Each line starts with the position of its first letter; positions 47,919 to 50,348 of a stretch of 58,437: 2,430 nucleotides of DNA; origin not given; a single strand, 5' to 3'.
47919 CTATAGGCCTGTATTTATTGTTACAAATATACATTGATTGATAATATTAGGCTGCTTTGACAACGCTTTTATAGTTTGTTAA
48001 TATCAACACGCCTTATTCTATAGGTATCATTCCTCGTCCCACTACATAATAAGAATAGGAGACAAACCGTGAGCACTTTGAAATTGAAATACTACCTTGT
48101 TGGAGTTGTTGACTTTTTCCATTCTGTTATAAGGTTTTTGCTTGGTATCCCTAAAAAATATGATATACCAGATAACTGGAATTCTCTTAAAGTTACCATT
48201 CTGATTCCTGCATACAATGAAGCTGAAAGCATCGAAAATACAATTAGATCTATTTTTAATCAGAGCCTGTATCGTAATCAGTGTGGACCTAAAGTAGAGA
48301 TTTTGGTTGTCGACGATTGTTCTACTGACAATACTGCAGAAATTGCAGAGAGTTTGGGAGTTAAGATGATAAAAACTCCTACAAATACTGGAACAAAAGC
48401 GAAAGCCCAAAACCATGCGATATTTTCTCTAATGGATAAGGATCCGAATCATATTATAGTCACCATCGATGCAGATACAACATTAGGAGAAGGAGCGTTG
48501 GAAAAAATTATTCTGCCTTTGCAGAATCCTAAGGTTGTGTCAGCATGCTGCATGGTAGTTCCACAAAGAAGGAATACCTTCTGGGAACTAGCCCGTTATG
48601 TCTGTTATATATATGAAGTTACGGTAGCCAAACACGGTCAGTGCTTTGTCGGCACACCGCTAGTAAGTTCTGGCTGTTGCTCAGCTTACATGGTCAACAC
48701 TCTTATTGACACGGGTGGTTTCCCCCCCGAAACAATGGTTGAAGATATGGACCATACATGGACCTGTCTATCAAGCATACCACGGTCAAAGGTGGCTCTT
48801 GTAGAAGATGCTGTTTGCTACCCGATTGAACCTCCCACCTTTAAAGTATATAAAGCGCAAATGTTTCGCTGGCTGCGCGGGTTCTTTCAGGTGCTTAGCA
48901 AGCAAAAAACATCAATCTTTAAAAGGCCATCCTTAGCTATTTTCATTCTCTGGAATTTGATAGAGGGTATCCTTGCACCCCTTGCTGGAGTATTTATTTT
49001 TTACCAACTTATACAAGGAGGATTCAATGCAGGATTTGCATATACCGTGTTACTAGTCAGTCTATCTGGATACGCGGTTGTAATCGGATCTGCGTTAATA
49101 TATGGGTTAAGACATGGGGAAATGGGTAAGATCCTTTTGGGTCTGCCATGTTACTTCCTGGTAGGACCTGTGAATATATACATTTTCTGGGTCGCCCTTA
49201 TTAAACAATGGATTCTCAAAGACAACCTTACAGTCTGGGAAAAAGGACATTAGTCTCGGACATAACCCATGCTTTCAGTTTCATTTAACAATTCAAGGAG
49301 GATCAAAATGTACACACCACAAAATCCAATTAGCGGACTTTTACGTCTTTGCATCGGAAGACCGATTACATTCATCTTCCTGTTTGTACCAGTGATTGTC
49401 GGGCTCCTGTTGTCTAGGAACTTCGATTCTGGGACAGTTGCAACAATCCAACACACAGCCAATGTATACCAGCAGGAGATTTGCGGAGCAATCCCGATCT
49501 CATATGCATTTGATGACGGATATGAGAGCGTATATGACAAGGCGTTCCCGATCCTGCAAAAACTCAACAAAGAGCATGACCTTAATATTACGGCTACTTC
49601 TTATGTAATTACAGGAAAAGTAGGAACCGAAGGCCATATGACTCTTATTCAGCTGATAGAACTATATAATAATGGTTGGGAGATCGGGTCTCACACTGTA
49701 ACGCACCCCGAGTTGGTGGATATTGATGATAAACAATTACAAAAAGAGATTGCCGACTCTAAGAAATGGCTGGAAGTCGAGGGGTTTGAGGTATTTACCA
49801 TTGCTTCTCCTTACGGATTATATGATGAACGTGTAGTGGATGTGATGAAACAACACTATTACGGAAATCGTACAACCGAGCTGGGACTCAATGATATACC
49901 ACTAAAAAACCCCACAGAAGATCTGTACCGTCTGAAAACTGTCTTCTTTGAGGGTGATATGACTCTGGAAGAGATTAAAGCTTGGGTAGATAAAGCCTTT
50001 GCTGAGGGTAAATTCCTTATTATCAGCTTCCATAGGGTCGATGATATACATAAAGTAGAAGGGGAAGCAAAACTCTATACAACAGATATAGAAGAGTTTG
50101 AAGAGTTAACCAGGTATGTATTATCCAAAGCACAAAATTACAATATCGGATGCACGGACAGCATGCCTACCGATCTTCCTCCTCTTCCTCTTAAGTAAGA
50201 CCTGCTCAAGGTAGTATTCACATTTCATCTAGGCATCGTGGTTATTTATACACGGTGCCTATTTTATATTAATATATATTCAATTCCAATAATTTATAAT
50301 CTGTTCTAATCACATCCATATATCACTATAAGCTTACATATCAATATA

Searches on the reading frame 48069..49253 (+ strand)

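Call 91: search_protein_families(library=pfam, proteins=[window:48069-49253:+], max_evalue=0.00001)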
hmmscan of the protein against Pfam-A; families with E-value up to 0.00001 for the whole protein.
window:48069-49253:+ (394 aa): 4 families
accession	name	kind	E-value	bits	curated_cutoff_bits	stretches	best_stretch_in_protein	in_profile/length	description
PF00535.33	Glycos_transf_2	-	3.2e-26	92.7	23.3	1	43-188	1-140/168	Glycosyl transferase family 2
PF13641.12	Glyco_tranf_2_3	-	5e-18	66.4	27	1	42-271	3-230/230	Glycosyltransferase like family 2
PF13632.12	Glyco_trans_2_3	-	3.6e-15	56.8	27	1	129-335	1-195/198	Glycosyl transferase family group 2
PF03142.21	Chitin_synth_2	-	5.2e-07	29.1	27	0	230-378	332-479/527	Chitin synthase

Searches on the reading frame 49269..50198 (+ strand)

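Call 92: search_protein_families(library=pfam, proteins=[window:49269-50198:+], max_evalue=0.00001)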
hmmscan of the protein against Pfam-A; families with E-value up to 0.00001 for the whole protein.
window:49269-50198:+ (309 aa): 1 family
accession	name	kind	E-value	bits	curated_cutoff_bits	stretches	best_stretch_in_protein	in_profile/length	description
PF01522.26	Polysacc_deac_1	-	1.1e-18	67.8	23.1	1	77-197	9-120/124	Polysaccharide deacetylase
